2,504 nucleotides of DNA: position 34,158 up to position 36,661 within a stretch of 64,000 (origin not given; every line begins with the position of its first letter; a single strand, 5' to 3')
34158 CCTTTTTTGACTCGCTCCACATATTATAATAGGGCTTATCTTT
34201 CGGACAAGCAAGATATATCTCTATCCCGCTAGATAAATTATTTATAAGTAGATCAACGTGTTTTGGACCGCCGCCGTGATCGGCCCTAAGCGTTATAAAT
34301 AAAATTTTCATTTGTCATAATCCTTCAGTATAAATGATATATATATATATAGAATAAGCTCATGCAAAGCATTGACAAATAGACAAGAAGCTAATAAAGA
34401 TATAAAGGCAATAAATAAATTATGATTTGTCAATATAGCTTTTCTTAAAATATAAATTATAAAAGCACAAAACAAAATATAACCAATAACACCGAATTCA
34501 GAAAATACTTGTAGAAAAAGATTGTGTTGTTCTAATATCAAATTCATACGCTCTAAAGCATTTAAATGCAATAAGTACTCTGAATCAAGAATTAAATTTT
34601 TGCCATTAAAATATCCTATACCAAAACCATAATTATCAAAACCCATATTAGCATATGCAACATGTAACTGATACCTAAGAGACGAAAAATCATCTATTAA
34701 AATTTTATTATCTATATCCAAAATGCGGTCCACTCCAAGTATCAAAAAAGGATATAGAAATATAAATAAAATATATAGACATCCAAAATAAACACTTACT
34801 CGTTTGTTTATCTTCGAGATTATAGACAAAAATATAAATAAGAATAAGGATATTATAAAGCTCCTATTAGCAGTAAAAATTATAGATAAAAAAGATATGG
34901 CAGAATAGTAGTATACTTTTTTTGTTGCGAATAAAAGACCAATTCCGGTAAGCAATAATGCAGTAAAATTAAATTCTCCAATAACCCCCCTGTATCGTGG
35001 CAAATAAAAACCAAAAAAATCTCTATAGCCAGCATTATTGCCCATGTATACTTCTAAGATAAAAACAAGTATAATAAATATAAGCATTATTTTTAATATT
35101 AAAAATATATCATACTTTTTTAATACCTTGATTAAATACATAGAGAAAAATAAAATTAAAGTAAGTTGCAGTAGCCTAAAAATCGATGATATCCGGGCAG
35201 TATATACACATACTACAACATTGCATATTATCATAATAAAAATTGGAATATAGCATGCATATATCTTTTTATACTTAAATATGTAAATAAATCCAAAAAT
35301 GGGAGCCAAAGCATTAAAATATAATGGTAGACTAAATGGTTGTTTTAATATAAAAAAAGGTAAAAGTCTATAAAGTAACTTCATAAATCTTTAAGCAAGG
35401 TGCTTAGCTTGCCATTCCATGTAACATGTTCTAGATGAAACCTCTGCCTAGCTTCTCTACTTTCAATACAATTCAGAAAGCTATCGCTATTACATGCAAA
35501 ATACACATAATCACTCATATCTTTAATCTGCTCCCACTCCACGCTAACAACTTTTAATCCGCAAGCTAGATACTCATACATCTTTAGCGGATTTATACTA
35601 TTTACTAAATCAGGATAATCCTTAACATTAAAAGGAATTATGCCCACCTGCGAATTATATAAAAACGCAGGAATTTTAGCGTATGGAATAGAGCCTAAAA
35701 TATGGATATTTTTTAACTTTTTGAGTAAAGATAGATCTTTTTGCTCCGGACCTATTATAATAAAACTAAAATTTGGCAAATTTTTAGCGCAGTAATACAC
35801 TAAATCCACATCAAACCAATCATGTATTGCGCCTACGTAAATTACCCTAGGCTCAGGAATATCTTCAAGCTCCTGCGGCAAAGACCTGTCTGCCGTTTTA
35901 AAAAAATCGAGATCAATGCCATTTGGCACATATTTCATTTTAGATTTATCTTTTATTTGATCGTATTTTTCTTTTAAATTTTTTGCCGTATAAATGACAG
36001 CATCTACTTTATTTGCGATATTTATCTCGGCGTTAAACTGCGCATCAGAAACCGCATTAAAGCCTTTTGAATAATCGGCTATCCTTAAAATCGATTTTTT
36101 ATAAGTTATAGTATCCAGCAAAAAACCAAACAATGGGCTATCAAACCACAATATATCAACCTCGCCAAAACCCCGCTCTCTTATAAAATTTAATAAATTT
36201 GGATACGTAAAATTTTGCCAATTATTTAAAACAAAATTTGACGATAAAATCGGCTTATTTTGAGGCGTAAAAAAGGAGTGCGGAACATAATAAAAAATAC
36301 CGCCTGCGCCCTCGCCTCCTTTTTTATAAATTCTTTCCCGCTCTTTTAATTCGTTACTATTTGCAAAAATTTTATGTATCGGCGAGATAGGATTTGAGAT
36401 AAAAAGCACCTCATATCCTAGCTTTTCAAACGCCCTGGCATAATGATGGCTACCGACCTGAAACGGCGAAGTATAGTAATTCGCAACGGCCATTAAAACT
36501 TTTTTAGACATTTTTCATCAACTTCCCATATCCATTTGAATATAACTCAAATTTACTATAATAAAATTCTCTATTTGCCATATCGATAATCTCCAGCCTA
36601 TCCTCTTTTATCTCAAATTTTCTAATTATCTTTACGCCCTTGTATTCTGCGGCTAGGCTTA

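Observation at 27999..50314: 22 kb Wzx/Wzy/Wzz-dependent heteropolysaccharide operon next to tRNA-Lys in a Campylobacter-like genome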

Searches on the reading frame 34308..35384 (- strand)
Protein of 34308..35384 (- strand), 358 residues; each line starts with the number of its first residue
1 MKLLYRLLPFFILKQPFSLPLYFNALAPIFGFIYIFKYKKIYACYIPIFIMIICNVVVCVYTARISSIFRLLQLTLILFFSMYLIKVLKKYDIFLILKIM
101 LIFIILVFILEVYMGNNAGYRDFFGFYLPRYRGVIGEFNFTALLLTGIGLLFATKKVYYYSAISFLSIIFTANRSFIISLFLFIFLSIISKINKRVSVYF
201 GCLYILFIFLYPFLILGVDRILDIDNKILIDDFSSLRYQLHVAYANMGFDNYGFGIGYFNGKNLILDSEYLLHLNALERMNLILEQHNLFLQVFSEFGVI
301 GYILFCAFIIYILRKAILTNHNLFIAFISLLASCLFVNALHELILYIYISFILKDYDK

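Call 6: search_protein_families(library=pfam, proteins=[window:34308-35384:-], max_evalue=0.01)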
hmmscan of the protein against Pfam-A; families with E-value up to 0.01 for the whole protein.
window:34308-35384:- (358 aa): 1 family
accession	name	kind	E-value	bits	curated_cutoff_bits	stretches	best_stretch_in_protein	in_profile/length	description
PF04932.20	Wzy_C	-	3.1e-10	40.4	31.7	1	161-306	3-149/149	O-Antigen ligase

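Call 9: search_protein_families(library=ncbifam, proteins=[window:34308-35384:-], max_evalue=0.001)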
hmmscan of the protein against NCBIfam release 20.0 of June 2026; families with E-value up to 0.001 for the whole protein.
window:34308-35384:- (358 aa): 0 families

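Call 13: find_encoding_contigs(protein=window:34308-35384:-, flank=10000, max_places=10)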
Protein window:34308-35384:- (358 aa): 2 contigs read that carry it; 1 place shown.
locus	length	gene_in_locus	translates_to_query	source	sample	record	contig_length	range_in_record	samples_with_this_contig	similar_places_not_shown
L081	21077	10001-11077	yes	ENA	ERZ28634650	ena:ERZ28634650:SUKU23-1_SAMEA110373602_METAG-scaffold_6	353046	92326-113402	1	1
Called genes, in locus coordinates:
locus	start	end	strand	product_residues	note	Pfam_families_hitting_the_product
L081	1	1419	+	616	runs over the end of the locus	PF13522:GATase_6, PF13537:GATase_7, PF00733:Asn_synthase, PF06508:QueC (weak)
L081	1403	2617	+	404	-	PF01943:Polysacc_synt, PF13440:Polysacc_synt_3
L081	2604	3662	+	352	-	PF01041:DegT_DnrJ_EryC1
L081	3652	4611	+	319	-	PF13480:Acetyltransf_6, PF02388:FemAB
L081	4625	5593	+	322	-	-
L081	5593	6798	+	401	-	PF13439:Glyco_transf_4, PF13579:Glyco_trans_4_4 (weak), PF00534:Glycos_transf_1, PF13692:Glyco_trans_1_4, PF13524:Glyco_trans_1_2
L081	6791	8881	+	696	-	PF16889:Hepar_II_III_N, PF07940:Hepar_II_III_C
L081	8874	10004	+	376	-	PF22059:GumK_N, PF00534:Glycos_transf_1 (faint), PF13692:Glyco_trans_1_4 (weak), PF13524:Glyco_trans_1_2 (weak)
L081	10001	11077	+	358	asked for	PF04932:Wzy_C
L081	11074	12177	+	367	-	PF13439:Glyco_transf_4, PF13477:Glyco_trans_4_2 (faint), PF00534:Glycos_transf_1, PF13692:Glyco_trans_1_4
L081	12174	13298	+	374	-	PF13439:Glyco_transf_4, PF20706:GT4-conflict (weak), PF00534:Glycos_transf_1, PF13692:Glyco_trans_1_4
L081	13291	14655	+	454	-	PF00483:NTP_transferase, PF12804:NTP_transf_3 (weak), PF22640:ManC_GMP_beta-helix, PF01050:MannoseP_isomer, PF07883:Cupin_2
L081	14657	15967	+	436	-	PF02397:Bac_transf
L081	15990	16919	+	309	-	PF02706:Wzz, PF13807:GNVR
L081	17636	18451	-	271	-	PF04366:Ysc84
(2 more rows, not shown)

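Call 34: search_solved_structures(query=window:34308-35384:-, max_evalue=1)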
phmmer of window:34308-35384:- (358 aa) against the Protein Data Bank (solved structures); distinct sequences matched with E-value up to 1: 0.

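Call 57: find_homologous_proteins(query=window:34308-35384:-, max_evalue=0.001)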
Query window:34308-35384:- (358 aa): 6 proteins with E <= 0.001 among 8000 candidates.
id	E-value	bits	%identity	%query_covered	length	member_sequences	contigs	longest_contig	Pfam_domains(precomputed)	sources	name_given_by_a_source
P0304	1.2e-214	731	99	100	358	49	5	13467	PF04932.21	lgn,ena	-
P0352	2.4e-162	559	75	99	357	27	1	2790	PF04932.21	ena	-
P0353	1.2e-106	376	57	96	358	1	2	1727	PF04932.21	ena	-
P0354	1.3e-94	336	68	68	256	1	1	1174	-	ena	-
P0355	1.5e-77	280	47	94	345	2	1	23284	PF04932.21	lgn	-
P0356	2.6e-60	223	41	97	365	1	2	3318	PF04932.21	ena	-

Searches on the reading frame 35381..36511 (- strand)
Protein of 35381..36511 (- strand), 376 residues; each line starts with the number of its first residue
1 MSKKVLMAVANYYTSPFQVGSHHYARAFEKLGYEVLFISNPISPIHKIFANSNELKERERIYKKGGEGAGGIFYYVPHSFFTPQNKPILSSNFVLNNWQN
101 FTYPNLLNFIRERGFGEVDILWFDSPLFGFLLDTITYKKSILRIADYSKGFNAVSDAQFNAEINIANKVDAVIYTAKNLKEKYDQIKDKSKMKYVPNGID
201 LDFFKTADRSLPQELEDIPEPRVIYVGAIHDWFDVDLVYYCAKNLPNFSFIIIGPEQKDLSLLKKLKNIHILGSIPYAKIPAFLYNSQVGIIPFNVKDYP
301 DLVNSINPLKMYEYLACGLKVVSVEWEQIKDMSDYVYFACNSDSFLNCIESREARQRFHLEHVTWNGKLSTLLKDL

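Call 6: search_protein_families(library=pfam, proteins=[window:35381-36511:-], max_evalue=0.01)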
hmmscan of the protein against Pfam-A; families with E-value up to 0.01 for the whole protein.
window:35381-36511:- (376 aa): 5 families
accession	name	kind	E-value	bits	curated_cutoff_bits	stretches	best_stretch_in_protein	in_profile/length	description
PF22059.2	GumK_N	-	5.5e-09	36.7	27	1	10-173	4-169/171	Glucuronosyltransferase GumK, N-terminal domain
PF13692.12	Glyco_trans_1_4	-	5.8e-07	30.3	27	1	221-332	2-114/142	Glycosyl transferases group 1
PF13524.12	Glyco_trans_1_2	-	3e-06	27.7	25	1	242-350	9-109/144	Glycosyl transferase-like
PF00534.26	Glycos_transf_1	-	2.3e-05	24.5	26.4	1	216-325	11-123/172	Glycosyl transferases group 1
PF13439.12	Glyco_transf_4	-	0.0004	20.9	28.5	1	155-202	120-169/170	Glycosyltransferase Family 4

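Call 9: search_protein_families(library=ncbifam, proteins=[window:35381-36511:-], max_evalue=0.001)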
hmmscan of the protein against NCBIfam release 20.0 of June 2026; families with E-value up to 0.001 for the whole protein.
window:35381-36511:- (376 aa): 2 families
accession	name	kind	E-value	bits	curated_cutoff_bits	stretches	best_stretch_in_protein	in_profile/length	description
NF047676.1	TeichurnBiosyTuaH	equivalog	4.1e-23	81.9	550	1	107-345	88-341/384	teichuronic acid biosynthesis protein TuaH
TIGR03087.1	stp1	hypoth_equivalog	4.2e-07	29.5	316.65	1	160-296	164-307/397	TIGR03087 family PEP-CTERM/XrtA system glycosyltransferase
